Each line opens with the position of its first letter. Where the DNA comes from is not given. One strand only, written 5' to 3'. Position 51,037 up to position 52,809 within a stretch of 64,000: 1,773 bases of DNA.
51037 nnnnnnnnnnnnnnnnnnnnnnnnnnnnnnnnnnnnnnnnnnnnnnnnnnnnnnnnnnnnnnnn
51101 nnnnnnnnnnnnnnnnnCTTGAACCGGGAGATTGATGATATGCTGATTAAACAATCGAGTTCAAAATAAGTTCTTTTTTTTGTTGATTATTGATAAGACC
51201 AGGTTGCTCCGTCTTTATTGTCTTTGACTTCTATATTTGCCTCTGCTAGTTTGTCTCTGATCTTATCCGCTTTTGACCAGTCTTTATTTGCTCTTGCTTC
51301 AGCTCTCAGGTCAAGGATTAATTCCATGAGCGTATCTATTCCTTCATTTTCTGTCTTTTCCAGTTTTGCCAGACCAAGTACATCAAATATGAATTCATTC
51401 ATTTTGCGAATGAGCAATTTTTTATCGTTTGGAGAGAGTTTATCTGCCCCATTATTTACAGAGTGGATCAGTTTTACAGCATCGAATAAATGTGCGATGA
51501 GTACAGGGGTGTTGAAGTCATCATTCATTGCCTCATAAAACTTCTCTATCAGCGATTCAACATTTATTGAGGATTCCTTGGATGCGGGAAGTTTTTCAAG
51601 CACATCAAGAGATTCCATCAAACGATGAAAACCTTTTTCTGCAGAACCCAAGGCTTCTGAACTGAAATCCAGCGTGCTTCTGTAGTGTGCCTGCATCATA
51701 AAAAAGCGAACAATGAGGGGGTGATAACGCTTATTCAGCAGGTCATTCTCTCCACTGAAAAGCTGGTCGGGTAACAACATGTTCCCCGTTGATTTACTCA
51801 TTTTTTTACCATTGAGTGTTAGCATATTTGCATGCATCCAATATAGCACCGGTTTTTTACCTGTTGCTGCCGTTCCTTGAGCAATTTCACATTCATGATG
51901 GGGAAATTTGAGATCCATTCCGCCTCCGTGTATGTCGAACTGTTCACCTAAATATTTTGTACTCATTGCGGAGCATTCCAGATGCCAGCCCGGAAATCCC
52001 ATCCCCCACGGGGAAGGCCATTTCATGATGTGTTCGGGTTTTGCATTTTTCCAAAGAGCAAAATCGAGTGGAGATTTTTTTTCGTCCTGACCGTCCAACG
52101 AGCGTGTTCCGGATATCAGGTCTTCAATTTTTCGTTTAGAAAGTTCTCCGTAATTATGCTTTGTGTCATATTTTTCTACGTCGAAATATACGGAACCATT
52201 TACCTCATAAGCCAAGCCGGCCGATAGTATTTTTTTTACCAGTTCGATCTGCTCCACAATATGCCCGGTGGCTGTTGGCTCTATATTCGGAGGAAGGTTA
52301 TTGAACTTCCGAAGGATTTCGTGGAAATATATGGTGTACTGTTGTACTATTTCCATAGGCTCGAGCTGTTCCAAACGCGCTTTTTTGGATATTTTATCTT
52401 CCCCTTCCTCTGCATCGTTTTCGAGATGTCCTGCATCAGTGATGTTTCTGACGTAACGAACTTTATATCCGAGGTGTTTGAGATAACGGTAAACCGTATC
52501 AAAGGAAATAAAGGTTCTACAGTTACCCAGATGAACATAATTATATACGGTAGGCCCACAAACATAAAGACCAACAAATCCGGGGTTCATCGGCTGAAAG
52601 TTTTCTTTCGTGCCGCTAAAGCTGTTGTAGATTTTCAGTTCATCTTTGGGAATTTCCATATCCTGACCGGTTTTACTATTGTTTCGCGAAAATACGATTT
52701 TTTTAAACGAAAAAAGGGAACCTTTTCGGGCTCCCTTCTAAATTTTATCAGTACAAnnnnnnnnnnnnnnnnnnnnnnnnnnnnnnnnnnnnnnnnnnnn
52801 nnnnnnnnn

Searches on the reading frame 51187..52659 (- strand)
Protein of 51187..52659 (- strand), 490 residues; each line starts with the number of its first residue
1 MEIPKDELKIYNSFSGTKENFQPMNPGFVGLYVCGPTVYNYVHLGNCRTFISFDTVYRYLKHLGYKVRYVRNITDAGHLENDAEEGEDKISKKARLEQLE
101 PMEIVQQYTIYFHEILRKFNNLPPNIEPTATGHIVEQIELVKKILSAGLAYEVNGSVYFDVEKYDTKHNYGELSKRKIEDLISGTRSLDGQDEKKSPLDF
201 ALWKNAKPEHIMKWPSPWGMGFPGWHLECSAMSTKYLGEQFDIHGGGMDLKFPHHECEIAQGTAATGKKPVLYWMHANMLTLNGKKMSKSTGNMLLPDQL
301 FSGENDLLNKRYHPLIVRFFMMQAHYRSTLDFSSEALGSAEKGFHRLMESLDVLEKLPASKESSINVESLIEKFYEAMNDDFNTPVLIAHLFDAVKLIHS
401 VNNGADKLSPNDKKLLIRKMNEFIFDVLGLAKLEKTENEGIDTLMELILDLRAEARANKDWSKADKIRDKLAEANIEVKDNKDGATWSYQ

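Call 36: search_protein_families(library=pfam, proteins=[window:51187-52659:-], max_evalue=0.00001)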
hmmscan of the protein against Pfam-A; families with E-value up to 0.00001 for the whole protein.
window:51187-52659:- (490 aa): 5 families
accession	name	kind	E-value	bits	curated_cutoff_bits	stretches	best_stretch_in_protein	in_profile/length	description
PF01406.26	tRNA-synt_1e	-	7.4e-101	337.9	27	1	21-341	2-300/301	tRNA synthetases class I (C) catalytic domain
PF09190.17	DALR_2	-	6e-11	43.2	22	1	373-430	1-55/57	DALR domain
PF09334.17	tRNA-synt_1g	-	7.2e-09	35.3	20.1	0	40-161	12-124/391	tRNA synthetases class I (M)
PF23493.1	CysS_C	-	5.4e-07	30.1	23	1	448-487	11-50/51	Cysteinyl-tRNA ligase anticodon binding domain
PF00133.28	tRNA-synt_1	-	1.2e-06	28.1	22.7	0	241-331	329-412/414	tRNA synthetases class I (I, L, M and V)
